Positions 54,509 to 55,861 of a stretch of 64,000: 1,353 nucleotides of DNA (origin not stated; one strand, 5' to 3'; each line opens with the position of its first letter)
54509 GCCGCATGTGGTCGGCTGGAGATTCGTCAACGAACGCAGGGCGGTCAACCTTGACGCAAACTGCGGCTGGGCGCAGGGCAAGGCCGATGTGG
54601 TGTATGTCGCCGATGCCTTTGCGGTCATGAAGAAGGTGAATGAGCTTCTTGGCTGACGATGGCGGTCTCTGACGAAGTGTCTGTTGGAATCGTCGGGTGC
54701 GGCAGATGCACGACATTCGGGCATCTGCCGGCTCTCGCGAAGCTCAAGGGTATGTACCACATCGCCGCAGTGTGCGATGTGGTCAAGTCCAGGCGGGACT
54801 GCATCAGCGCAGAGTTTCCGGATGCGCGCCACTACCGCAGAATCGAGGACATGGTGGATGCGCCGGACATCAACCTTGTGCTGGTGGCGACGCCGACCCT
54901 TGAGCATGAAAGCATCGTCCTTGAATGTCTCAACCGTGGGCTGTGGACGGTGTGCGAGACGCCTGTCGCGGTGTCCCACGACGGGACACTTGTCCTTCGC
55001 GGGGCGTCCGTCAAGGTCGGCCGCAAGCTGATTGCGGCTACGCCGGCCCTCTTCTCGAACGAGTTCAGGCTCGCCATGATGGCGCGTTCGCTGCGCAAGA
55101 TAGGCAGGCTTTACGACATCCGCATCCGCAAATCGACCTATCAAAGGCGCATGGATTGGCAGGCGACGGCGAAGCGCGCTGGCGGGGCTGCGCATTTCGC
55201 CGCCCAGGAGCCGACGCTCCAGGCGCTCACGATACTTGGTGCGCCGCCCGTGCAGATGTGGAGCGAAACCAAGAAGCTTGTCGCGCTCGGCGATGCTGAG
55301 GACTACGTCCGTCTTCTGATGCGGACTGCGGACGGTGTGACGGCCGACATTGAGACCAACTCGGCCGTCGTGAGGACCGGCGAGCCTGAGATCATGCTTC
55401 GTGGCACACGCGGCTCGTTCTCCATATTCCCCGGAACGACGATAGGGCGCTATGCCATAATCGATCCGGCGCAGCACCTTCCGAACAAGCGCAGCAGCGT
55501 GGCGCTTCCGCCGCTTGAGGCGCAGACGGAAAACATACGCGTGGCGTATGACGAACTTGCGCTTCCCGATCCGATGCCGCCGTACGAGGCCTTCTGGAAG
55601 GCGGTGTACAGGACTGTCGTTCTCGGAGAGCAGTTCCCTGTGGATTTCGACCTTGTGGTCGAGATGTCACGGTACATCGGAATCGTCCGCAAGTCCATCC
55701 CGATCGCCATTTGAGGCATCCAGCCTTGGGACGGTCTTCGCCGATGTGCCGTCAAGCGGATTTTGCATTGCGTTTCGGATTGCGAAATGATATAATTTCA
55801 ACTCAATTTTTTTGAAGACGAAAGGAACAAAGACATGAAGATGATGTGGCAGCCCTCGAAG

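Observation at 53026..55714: Divergent EtfB/EtfA-like pair coupled to a Gfo/Idh/MocA oxidoreductase inside a glycan-processing cluster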

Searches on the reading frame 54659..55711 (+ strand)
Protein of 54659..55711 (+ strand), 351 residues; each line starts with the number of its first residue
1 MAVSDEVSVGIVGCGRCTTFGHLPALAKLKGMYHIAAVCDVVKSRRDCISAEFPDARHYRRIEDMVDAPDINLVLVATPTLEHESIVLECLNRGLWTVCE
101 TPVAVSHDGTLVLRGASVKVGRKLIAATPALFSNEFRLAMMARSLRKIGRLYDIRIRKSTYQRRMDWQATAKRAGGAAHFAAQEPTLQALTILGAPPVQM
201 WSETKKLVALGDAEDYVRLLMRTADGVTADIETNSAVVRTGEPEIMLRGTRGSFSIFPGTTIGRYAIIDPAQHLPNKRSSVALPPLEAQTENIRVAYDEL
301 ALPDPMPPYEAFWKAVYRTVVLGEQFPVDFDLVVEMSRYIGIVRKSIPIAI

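Call 6: search_protein_families(library=pfam, proteins=[window:54659-55711:+], max_evalue=1)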
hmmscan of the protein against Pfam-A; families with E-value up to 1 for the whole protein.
window:54659-55711:+ (351 aa): 4 families
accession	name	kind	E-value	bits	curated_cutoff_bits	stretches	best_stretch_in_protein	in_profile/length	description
PF01408.29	GFO_IDH_MocA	-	4.9e-14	53.5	24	1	8-107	2-99/120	Oxidoreductase family, NAD-binding Rossmann fold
PF22725.1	GFO_IDH_MocA_C3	-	4.1e-09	36.9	27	1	147-254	12-123/124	GFO/IDH/MocA C-terminal domain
PF02894.22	GFO_IDH_MocA_C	-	0.0072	16.6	22.9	1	147-268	8-129/218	Oxidoreductase family, C-terminal alpha/beta domain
PF03447.22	NAD_binding_3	-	0.046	14.9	24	1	35-106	24-94/116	Homoserine dehydrogenase, NAD binding domain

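Call 7: search_protein_families(library=ncbifam, proteins=[window:54659-55711:+], max_evalue=1)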
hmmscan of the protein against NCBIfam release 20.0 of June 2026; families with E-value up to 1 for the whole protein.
window:54659-55711:+ (351 aa): 9 families
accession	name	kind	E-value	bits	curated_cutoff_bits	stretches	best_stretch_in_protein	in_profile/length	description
TIGR04380.1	myo_inos_iolG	equivalog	1.3e-13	50.5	355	1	7-155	2-149/330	inositol 2-dehydrogenase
NF008607.0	PRK11579.1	subfamily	2.1e-09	36.8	330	1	4-255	2-248/346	oxidoreductase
NF052679.1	InsChiInosDhIolG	equivalog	3.9e-09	36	540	1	7-125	3-121/343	bifunctional inositol 2-dehydrogenase/D-chiro-inositol 1-dehydrogenase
NF007574.0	PRK10206.1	equivalog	2e-07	30.4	352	1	10-255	6-246/345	oxidoreductase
NF040723.1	UDP-GlcNAcDh_Arch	equivalog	2.1e-07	30.8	450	1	8-110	2-100/302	UDP-N-acetylglucosamine 3-dehydrogenase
NF058561.1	BT_2158_fam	equivalog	1.1e-05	24.2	750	1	3-106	32-132/487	glycoside 3-dehydrogenase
NF052479.1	LevoglcsnDh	equivalog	1.6e-05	23.8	650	1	36-162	39-162/386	levoglucosan dehydrogenase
NF058563.1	BT_2159_fam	equivalog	0.0015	17.6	650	1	7-108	1-100/350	disaccharide 3-dehydrogenase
NF009830.0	PRK13304.1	equivalog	0.015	14.8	267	1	8-93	3-84/265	aspartate dehydrogenase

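Call 50: search_solved_structures(query=window:54659-55711:+, max_evalue=0.01, show_alignments=4)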
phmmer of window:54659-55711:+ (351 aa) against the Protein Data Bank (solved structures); distinct sequences matched with E-value up to 0.01: 40.
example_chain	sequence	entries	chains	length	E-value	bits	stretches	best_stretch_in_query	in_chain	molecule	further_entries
9m3d_B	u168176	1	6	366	3.1e-14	55.8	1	7-159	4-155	DgpA1 from W974-1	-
3gdo_A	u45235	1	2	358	2.6e-11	46.2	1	5-197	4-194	Uncharacterized oxidoreductase yvaA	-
3gfg_A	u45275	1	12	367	2.9e-11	46.1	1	5-197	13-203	Uncharacterized oxidoreductase yvaA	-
3q2i_A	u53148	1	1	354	8.2e-11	44.6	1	7-253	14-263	dehydrogenase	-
7xr9_A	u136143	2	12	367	1.5e-10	43.7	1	6-140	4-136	DgpA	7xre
3e18_A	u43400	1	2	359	4.3e-09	38.9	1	11-258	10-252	oxidoreductase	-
3ec7_A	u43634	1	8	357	8.8e-09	37.9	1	8-125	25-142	Putative Dehydrogenase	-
6nor_A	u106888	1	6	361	1.4e-08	37.2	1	62-252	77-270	Putative NAD dependent dehydrogenase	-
8tdi_L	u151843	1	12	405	1.8e-08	36.9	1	14-178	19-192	P2B11 Glucuronide-3-dehydrogenase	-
3q2k_A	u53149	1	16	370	3.4e-08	36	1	6-256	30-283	oxidoreductase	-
6o15_A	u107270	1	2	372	6.1e-08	35.1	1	25-273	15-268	Uncharacterized oxidoreductase YjhC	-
3fhl_A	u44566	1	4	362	7.1e-08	34.9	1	39-256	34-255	Putative oxidoreductase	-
4hkt_A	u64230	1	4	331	1.3e-07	34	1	7-254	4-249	Inositol 2-dehydrogenase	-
9m37_A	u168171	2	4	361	3.3e-07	32.7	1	9-241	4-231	P581a DgpA2 and isoorientin complex structure | Gfo/Idh/MocA family protein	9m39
6z3c_AAA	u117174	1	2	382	5.9e-07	31.9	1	34-256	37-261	Gfo/Idh/MocA family oxidoreductase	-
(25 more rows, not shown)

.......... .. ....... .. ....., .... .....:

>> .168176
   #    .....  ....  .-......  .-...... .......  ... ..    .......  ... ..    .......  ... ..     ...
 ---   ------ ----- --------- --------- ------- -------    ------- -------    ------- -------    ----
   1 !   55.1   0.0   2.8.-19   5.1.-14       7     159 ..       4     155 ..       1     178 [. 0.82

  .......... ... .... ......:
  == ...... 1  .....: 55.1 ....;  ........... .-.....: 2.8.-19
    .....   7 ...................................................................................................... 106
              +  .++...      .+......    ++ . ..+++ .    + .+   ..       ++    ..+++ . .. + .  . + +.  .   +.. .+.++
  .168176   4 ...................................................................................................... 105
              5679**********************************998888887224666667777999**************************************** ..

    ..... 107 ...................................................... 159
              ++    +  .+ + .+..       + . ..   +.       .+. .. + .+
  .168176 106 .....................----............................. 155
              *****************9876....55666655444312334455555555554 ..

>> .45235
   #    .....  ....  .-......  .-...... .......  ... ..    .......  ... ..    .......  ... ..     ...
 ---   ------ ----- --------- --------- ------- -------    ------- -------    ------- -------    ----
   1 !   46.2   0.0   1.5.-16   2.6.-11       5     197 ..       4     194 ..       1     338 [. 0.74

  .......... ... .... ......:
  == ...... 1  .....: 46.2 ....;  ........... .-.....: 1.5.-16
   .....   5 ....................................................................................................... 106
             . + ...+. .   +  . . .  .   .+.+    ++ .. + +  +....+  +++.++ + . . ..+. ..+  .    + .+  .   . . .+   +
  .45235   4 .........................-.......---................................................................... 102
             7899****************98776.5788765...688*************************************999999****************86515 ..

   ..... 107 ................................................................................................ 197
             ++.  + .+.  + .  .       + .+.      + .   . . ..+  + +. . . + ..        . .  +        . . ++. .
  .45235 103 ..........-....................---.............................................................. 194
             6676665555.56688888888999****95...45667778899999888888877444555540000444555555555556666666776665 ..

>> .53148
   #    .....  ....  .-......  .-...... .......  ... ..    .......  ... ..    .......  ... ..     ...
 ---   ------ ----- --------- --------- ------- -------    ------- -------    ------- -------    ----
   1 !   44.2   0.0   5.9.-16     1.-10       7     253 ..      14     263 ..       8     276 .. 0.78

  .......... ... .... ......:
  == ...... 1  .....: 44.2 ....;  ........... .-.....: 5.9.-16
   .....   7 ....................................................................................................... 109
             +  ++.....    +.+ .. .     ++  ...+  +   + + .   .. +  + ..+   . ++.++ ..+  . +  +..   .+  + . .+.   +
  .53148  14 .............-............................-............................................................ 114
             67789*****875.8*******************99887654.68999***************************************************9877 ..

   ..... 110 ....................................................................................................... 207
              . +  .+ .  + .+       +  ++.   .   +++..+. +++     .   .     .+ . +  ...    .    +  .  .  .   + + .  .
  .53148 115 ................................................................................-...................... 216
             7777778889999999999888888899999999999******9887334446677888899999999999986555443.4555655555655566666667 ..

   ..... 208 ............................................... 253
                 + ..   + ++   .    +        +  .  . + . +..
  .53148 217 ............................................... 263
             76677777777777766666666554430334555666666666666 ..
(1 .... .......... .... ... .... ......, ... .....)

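Call 51: find_homologous_proteins(query=window:54659-55711:+)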
Query window:54659-55711:+ (351 aa): 116 proteins with E <= 0.001 among 4912 candidates.
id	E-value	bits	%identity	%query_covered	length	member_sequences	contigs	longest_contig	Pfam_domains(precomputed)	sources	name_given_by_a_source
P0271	1.7e-230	782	99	100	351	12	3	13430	PF01408.29,PF22725.2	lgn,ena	-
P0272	6.4e-206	701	88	100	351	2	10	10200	PF01408.29,PF22725.2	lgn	-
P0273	1.7e-168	578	72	100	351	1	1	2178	PF01408.29,PF22725.2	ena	-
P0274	2.4e-166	571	70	100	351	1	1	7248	PF01408.29,PF22725.2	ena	-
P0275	4.6e-166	570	71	100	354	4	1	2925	PF01408.29,PF22725.2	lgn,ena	-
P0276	3.2e-165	567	71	100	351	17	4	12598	PF01408.29,PF22725.2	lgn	-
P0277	6.4e-165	566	71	100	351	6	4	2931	PF01408.29,PF22725.2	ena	-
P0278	1.2e-164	565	71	100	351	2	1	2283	PF01408.29,PF22725.2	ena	-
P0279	2.2e-164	564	70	100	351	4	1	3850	PF01408.29,PF22725.2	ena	-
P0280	2.4e-164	564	70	100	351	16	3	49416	PF01408.29,PF22725.2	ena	-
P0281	1.1e-162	559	71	100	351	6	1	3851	PF01408.29,PF22725.2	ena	-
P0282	1.2e-161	555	70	100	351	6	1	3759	PF01408.29,PF22725.2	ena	-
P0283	1.2e-160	552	69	100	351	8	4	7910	PF01408.29,PF22725.2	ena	-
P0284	9.0e-160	549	68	100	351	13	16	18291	PF01408.29,PF22725.2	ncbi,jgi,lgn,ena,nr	ncbi:MAG: Gfo/Idh/MocA family oxidoreductase [Lentisphaerae bacterium]|nr:Gfo/Idh/MocA family oxidor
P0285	1.2e-159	549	69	100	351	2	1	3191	PF01408.29,PF22725.2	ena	-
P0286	2.3e-159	548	70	100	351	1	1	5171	PF01408.29,PF22725.2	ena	-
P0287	2.8e-159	548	68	100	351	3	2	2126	PF01408.29,PF22725.2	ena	-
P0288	4.6e-159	547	68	100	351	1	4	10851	PF01408.29,PF22725.2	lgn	-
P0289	8.1e-159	546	67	100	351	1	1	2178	PF01408.29,PF22725.2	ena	-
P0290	8.3e-159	546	69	100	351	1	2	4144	PF01408.29,PF22725.2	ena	-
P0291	1.1e-158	546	69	100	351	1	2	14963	PF01408.29,PF22725.2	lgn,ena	-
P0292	1.1e-158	546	69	100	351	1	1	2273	PF01408.29,PF22725.2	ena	-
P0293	2.5e-158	544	68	100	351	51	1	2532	PF01408.29,PF22725.2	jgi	-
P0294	2.6e-158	544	68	100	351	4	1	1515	PF01408.29,PF22725.2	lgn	-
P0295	2.7e-158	544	68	99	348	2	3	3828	PF01408.29,PF22725.2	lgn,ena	-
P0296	2.9e-158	544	69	100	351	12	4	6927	PF01408.29,PF22725.2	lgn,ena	-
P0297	5.0e-158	543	68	99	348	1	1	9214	PF01408.29,PF22725.2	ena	-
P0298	1.6e-157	542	68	100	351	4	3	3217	PF01408.29,PF22725.2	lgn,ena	-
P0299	4.2e-157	540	67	100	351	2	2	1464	PF01408.29,PF22725.2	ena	-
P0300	4.5e-157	540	68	100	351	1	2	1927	PF01408.29,PF22725.2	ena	-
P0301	8.8e-157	539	68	100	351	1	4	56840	PF01408.29,PF22725.2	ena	-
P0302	1.5e-156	539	68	100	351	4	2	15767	PF01408.29,PF22725.2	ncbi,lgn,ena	-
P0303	1.8e-156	538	67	100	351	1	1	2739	PF01408.29,PF22725.2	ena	-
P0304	1.9e-156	538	65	100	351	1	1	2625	PF01408.29,PF22725.2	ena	-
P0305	2.9e-156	538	67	100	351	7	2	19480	PF01408.29,PF22725.2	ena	-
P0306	8.7e-156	536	66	100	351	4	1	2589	PF01408.29,PF22725.2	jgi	jgi:predicted dehydrogenase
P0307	9.5e-156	536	67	100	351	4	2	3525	PF01408.29,PF22725.2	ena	-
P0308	9.7e-156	536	67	100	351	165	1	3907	PF01408.29,PF22725.2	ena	-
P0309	1.2e-155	536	67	100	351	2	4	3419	PF01408.29,PF22725.2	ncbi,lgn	-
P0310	1.3e-155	536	67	100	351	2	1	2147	PF01408.29,PF22725.2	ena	-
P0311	2.0e-154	532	66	100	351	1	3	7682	PF01408.29,PF22725.2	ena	-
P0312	3.9e-154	531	66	100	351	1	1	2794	PF01408.29,PF22725.2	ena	-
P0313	9.0e-153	526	67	100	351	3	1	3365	PF01408.29,PF22725.2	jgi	-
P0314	3.1e-150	518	64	100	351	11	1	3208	PF01408.29,PF22725.2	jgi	jgi:predicted dehydrogenase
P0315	4.0e-150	517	65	100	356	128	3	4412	PF01408.29,PF22725.2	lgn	-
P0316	7.7e-150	516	65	100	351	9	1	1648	PF01408.29,PF22725.2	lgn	-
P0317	3.8e-149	514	65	100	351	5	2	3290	PF01408.29,PF22725.2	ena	-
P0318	3.9e-148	511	65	100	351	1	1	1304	PF01408.29,PF22725.2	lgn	-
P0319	5.6e-148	510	64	100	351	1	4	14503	PF01408.29,PF22725.2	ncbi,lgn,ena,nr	ncbi:MAG: Gfo/Idh/MocA family oxidoreductase [Kiritimatiellae bacterium]|nr:Gfo/Idh/MocA family oxid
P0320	1.2e-147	509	63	100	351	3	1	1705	PF01408.29,PF22725.2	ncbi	-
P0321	1.9e-137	476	69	88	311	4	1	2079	PF01408.29,PF22725.2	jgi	jgi:predicted dehydrogenase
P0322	2.0e-132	459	58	99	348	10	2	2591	PF01408.29,PF22725.2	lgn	-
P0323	2.8e-120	419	53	100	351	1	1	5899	PF01408.29,PF22725.2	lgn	-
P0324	4.2e-119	415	54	100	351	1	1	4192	PF01408.29,PF22725.2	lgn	-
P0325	1.1e-118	414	53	99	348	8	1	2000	PF01408.29,PF22725.2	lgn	-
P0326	1.4e-109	384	69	70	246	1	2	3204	PF01408.29,PF22725.2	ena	-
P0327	2.0e-90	321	45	97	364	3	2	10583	PF01408.29,PF22725.2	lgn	-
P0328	5.4e-90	320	44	98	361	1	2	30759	PF01408.29,PF22725.2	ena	-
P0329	9.4e-90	319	45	98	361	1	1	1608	PF01408.29,PF22725.2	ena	-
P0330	6.4e-89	316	43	98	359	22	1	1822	PF01408.29,PF22725.2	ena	-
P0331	2.8e-88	314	41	98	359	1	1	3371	PF01408.29,PF22725.2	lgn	-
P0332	1.2e-87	312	43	97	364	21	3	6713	PF01408.29,PF22725.2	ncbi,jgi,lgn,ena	jgi:predicted dehydrogenase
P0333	3.8e-87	310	41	98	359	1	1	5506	PF01408.29,PF22725.2,PF02894.23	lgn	-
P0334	4.7e-87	310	43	98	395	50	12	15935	PF01408.29,PF22725.2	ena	-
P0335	7.4e-87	309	44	98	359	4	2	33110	PF01408.29,PF22725.2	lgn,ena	-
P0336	3.3e-86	307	42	98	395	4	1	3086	PF01408.29,PF22725.2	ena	-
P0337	3.4e-86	307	43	98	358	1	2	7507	PF01408.29,PF22725.2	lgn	-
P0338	3.6e-85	304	43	98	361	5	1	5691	PF01408.29,PF22725.2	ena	-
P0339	1.3e-82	295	42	97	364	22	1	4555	PF01408.29,PF22725.2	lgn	-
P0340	4.6e-82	294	41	98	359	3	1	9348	PF01408.29,PF22725.2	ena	-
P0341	2.6e-80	288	41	98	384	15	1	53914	PF01408.29,PF22725.2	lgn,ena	-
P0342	2.5e-79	285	40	96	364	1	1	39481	PF01408.29,PF22725.2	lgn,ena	-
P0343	1.5e-73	266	38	98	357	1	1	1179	PF01408.29,PF22725.2,PF02894.23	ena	-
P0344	2.4e-73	265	38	98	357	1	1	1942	PF01408.29,PF22725.2,PF02894.23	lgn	-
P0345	3.3e-73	265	37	98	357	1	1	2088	PF01408.29,PF22725.2,PF02894.23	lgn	-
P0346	3.3e-73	265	38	98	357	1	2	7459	PF01408.29,PF22725.2,PF02894.23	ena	-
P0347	5.0e-73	264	39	98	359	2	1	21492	PF01408.29,PF22725.2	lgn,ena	-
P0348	9.0e-73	263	38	97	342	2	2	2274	PF01408.29,PF22725.2,PF02894.23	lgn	-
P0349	4.2e-72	261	37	98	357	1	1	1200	PF01408.29,PF22725.2,PF02894.23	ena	-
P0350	7.3e-72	260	37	98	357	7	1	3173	PF01408.29,PF22725.2,PF02894.23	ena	-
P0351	3.9e-71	258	36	98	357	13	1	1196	PF01408.29,PF22725.2,PF02894.23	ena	-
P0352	3.1e-70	255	38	97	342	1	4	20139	PF01408.29,PF22725.2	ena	-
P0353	9.5e-70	253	36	98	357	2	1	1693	PF01408.29,PF22725.2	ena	-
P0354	2.0e-66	242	37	98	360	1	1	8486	PF01408.29,PF22725.2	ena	-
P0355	7.9e-60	221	36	96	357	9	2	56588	PF01408.29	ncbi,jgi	jgi:predicted dehydrogenase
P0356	1.1e-53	200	57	46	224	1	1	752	PF01408.29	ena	-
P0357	1.6e-28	118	27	99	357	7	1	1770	PF01408.29,PF22725.2,PF02894.23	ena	-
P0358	7.4e-26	109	30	85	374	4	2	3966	PF01408.29,PF22725.2,PF02894.23,PF03447.23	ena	-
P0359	3.6e-25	107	30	87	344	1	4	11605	PF01408.29,PF22725.2,PF02894.23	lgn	-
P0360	1.3e-24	105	27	94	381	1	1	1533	PF01408.29,PF22725.2,PF02894.23,PF03447.23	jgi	jgi:scyllo-inositol 2-dehydrogenase (NADP+)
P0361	3.4e-24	103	29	85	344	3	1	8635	PF01408.29,PF22725.2,PF02894.23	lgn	-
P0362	3.6e-23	100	28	88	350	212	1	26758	PF01408.29,PF22725.2,PF02894.23,PF03447.23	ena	-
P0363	5.0e-22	96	29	71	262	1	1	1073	PF01408.29,PF22725.2,PF02894.23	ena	-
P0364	1.3e-19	88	28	66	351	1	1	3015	PF01408.29,PF22725.2,PF02894.23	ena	-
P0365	4.5e-19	87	26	97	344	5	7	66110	PF01408.29,PF22725.2,PF02894.23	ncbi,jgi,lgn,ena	jgi:scyllo-inositol 2-dehydrogenase (NADP+)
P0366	2.0e-18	84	27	73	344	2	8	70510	PF01408.29,PF22725.2,PF02894.23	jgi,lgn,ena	-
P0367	1.2e-16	79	26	73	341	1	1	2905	PF01408.29,PF22725.2,PF02894.23,PF03447.23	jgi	jgi:predicted dehydrogenase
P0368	2.3e-11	61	25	76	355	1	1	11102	PF01408.29,PF22725.2,PF02894.23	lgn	-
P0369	4.5e-9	54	26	72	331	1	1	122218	PF01408.29,PF22725.2,PF02894.23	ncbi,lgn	ncbi:MAG: Gfo/Idh/MocA family protein [Anaerolineales bacterium]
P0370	1.2e-6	46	28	72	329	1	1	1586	PF01408.29,PF22725.2,PF02894.23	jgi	jgi:predicted dehydrogenase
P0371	3.6e-6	44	26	42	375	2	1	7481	PF01408.29,PF22725.2,PF02894.23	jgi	jgi:predicted dehydrogenase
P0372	6.9e-6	43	27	49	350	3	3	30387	PF01408.29,PF22725.2,PF02894.23,PF03447.23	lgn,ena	-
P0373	1.5e-5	42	24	81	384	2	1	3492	PF01408.29,PF22725.2,PF02894.23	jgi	-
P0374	1.9e-5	42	26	49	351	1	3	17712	PF01408.29,PF22725.2,PF02894.23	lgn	-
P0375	2.0e-5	42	25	49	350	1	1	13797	PF01408.29,PF22725.2,PF02894.23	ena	-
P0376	2.0e-5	42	26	44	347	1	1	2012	PF01408.29,PF22725.2,PF02894.23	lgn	-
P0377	2.0e-5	42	25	49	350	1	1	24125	PF01408.29,PF22725.2,PF02894.23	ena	-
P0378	2.8e-5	41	30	30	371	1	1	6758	PF01408.29,PF22725.2,PF02894.23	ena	-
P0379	5.4e-5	40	25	49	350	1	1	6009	PF01408.29,PF22725.2,PF02894.23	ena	-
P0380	2.4e-4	38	34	30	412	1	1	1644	PF01408.29,PF22725.2,PF02894.23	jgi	jgi:predicted dehydrogenase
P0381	4.1e-4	37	24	49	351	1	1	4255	PF01408.29,PF22725.2,PF02894.23,PF03447.23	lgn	-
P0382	4.5e-4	37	32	28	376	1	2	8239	PF01408.29,PF22725.2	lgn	-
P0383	5.4e-4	37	32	26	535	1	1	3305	PF01408.29,PF22725.2,PF14602.13,PF02894.23,PF00132.31,PF25087.2,PF25084.2,PF03447.23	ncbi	ncbi:MAG: Gfo/Idh/MocA family oxidoreductase, partial [Pseudomonadota bacterium]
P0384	6.5e-4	37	25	65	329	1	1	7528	PF01408.29,PF22725.2,PF02894.23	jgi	jgi:predicted dehydrogenase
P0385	7.8e-4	37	37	22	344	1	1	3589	PF01408.29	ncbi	ncbi:MAG: Gfo/Idh/MocA family oxidoreductase, partial [Chloroflexota bacterium]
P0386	7.9e-4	37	31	36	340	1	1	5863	PF01408.29,PF22725.2,PF02894.23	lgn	-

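Call 52: find_encoding_contigs(protein=P0341, flank=6000, max_places=1)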
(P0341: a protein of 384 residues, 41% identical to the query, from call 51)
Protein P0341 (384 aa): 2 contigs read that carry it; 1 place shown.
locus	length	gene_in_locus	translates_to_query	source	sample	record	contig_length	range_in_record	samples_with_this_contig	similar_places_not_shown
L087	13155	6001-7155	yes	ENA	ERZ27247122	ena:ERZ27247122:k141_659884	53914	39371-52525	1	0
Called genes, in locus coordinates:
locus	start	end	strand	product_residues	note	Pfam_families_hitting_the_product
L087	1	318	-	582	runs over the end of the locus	PF14238:DUF4340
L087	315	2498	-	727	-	PF12679:ABC2_membrane_2, PF12698:ABC2_membrane_3 (weak), PF09822:ABC_transp_aux, PF14258:DUF4350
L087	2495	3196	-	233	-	PF00005:ABC_tran, PF13304:AAA_21 (faint)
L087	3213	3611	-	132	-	PF02579:Nitro_FeMo-Co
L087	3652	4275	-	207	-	PF05991:NYN_YacP (weak)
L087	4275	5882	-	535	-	PF00890:FAD_binding_2, PF01266:DAO (weak), PF02910:Succ_DH_flav_C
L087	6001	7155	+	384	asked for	PF01408:GFO_IDH_MocA, PF22725:GFO_IDH_MocA_C3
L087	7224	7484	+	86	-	-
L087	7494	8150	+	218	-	PF13579:Glyco_trans_4_4 (weak), PF13439:Glyco_transf_4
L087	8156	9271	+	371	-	PF01223:Endonuclease_NS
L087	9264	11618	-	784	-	-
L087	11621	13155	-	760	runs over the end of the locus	PF02638:GHL10, PF13200:DUF4015 (weak)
